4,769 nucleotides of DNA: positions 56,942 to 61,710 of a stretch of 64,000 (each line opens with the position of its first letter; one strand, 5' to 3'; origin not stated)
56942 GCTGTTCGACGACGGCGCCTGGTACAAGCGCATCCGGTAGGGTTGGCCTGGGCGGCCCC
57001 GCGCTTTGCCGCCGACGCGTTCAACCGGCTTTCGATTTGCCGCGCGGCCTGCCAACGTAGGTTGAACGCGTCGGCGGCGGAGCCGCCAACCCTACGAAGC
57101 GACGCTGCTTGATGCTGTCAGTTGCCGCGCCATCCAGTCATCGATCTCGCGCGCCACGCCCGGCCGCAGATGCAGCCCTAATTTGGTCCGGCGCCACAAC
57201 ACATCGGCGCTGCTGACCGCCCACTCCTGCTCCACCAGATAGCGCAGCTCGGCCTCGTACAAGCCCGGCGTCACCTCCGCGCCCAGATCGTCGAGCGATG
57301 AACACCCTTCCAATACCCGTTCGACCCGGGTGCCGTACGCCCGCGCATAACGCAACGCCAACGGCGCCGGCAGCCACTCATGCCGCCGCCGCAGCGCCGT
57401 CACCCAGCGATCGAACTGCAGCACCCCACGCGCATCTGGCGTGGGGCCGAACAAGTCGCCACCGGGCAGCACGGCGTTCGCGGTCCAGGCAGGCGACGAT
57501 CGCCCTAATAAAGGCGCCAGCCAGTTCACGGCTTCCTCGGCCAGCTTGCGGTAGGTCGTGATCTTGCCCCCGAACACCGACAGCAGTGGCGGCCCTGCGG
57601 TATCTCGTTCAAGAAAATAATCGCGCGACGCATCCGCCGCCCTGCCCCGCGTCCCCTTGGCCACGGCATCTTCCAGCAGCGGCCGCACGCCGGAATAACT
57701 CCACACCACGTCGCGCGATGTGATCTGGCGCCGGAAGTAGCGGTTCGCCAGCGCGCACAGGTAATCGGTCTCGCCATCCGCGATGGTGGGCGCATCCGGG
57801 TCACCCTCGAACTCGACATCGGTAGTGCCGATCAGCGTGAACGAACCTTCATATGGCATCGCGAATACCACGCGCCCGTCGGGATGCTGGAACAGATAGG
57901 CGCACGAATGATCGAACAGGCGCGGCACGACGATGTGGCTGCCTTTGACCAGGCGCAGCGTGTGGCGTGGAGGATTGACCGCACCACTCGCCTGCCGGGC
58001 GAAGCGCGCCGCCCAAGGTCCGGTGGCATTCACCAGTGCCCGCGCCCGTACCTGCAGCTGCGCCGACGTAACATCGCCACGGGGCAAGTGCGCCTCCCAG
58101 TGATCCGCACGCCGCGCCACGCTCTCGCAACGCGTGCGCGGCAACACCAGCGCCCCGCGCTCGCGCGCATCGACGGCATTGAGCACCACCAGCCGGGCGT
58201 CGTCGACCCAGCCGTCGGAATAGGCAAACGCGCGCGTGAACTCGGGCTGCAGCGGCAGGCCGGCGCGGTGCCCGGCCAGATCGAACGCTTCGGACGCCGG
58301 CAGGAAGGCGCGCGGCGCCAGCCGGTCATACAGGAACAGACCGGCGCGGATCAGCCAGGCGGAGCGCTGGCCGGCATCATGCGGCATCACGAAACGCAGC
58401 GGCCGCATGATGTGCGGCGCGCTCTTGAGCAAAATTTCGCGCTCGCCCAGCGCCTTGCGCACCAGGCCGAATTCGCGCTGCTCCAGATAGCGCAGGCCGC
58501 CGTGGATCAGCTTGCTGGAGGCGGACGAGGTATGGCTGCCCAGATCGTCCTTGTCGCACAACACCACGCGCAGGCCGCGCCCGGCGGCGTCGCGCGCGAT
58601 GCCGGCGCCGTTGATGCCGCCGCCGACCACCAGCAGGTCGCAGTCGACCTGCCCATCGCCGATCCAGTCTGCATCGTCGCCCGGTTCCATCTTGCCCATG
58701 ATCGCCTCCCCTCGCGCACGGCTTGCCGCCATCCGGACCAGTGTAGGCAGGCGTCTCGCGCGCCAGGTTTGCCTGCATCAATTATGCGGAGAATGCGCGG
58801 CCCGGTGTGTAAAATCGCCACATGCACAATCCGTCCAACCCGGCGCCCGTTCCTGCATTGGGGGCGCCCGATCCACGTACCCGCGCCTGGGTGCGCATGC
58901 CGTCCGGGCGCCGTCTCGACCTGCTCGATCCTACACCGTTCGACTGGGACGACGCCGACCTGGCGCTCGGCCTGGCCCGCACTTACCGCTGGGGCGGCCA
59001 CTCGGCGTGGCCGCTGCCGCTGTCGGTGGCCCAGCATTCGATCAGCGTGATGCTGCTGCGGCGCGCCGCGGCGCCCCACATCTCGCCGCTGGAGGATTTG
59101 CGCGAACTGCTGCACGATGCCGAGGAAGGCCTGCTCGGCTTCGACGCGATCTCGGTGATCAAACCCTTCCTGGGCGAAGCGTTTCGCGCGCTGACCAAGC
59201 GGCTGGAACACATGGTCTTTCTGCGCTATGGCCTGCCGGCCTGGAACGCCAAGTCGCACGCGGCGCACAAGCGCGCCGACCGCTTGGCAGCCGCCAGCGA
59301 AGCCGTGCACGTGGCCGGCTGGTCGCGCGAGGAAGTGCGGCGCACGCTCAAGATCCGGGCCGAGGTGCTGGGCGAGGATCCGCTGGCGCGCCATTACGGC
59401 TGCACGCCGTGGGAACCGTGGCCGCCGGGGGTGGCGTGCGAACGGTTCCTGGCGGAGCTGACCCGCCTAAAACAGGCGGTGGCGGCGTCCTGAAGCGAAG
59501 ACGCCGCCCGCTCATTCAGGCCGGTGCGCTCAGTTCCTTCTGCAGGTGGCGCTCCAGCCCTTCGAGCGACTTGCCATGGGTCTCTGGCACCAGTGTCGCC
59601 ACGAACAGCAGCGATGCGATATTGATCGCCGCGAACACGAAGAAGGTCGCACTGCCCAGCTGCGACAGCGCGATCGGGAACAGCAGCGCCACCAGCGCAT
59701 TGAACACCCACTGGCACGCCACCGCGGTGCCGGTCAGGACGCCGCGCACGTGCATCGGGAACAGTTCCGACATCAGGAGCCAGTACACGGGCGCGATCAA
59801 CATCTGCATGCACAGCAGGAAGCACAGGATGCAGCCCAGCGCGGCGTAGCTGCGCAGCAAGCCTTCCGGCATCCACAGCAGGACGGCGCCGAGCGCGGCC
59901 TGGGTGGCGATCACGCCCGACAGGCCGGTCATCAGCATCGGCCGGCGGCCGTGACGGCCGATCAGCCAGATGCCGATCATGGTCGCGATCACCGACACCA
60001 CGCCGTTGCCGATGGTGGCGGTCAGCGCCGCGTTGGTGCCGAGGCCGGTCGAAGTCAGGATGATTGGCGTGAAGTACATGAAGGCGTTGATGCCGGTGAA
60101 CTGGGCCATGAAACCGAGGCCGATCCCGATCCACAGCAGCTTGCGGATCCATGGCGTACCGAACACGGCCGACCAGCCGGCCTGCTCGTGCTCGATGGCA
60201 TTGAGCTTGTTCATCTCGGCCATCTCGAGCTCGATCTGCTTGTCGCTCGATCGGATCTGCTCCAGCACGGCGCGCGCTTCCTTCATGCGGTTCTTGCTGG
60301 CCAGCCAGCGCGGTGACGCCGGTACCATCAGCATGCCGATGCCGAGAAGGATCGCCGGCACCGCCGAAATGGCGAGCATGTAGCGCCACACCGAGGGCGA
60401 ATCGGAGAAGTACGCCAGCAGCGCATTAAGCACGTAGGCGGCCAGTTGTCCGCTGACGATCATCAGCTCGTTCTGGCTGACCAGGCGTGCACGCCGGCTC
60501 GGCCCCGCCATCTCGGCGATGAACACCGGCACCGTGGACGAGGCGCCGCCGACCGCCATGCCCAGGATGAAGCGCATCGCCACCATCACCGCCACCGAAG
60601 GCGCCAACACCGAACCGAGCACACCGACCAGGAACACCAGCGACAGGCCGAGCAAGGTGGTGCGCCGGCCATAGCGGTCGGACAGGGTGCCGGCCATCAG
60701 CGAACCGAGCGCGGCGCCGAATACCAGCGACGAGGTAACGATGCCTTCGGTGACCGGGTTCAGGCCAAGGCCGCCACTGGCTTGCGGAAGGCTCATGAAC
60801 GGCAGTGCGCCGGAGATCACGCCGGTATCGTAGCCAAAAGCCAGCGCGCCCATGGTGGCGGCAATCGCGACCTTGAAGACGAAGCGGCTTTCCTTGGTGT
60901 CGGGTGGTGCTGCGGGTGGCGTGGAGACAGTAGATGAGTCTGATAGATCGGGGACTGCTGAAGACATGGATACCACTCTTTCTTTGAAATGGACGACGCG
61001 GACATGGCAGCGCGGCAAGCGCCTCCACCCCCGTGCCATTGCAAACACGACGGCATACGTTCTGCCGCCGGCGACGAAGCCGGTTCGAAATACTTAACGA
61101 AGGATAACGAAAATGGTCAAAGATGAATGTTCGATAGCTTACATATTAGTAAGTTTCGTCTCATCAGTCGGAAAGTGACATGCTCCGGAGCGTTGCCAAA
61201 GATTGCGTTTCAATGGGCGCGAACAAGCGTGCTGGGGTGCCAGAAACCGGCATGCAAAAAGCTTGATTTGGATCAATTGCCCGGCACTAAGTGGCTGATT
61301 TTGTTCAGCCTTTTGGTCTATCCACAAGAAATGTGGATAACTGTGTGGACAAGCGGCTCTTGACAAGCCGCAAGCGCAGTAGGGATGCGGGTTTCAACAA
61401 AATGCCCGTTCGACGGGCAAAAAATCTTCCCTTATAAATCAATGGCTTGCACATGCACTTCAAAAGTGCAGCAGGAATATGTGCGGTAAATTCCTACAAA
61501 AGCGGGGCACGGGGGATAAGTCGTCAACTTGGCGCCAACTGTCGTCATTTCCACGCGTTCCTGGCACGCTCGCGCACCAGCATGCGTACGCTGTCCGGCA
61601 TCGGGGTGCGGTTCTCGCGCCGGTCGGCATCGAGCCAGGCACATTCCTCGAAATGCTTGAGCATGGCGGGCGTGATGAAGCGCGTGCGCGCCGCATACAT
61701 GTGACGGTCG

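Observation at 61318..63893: Two conserved ~90-bp modules, each with three DnaA-box-like 9-mers, bracket the UvrD-family helicase gene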

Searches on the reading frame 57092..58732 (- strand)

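Call 10: search_protein_families(library=pfam, proteins=[window:57092-58732:-])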
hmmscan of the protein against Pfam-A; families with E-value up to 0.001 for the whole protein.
window:57092-58732:- (546 aa): 3 families
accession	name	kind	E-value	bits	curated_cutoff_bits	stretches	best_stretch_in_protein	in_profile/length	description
PF01266.30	DAO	-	3.1e-59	201.7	27.9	1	32-395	1-353/353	FAD dependent oxidoreductase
PF16901.10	DAO_C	-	2.3e-11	44.1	31.4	1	417-539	3-120/126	C-terminal domain of alpha-glycerophosphate oxidase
PF00890.30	FAD_binding_2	-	0.00054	19.7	20.4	1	32-248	1-212/414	FAD binding domain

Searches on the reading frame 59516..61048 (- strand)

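Call 10: search_protein_families(library=pfam, proteins=[window:59516-61048:-])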
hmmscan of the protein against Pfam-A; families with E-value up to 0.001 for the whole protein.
window:59516-61048:- (510 aa): 3 families
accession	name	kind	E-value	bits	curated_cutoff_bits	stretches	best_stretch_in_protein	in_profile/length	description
PF00083.30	Sugar_tr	-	1.1e-106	357.9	22.3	1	60-500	1-450/452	Sugar (and other) transporter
PF07690.21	MFS_1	-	6.2e-33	114.6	33.4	1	67-449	4-342/347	Major Facilitator Superfamily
PF06609.19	TRI12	-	3.2e-07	29.6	23.2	1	103-253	82-229/599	Fungal trichothecene efflux pump (TRI12)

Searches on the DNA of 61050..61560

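Call 48: search_rna_families(source=window, start=61050, end=61560, threshold=evalue, max_evalue=1)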
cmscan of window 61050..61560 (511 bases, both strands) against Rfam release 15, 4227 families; matches with E-value up to 1: 0.
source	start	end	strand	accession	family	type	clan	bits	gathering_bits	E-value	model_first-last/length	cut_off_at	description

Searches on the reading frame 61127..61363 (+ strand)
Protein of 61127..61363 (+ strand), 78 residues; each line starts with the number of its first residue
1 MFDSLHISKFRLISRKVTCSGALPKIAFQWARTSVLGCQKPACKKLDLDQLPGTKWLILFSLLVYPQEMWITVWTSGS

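Call 10: search_protein_families(library=pfam, proteins=[window:61127-61363:+])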
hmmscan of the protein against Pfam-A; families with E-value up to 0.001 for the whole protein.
window:61127-61363:+ (78 aa): 0 families
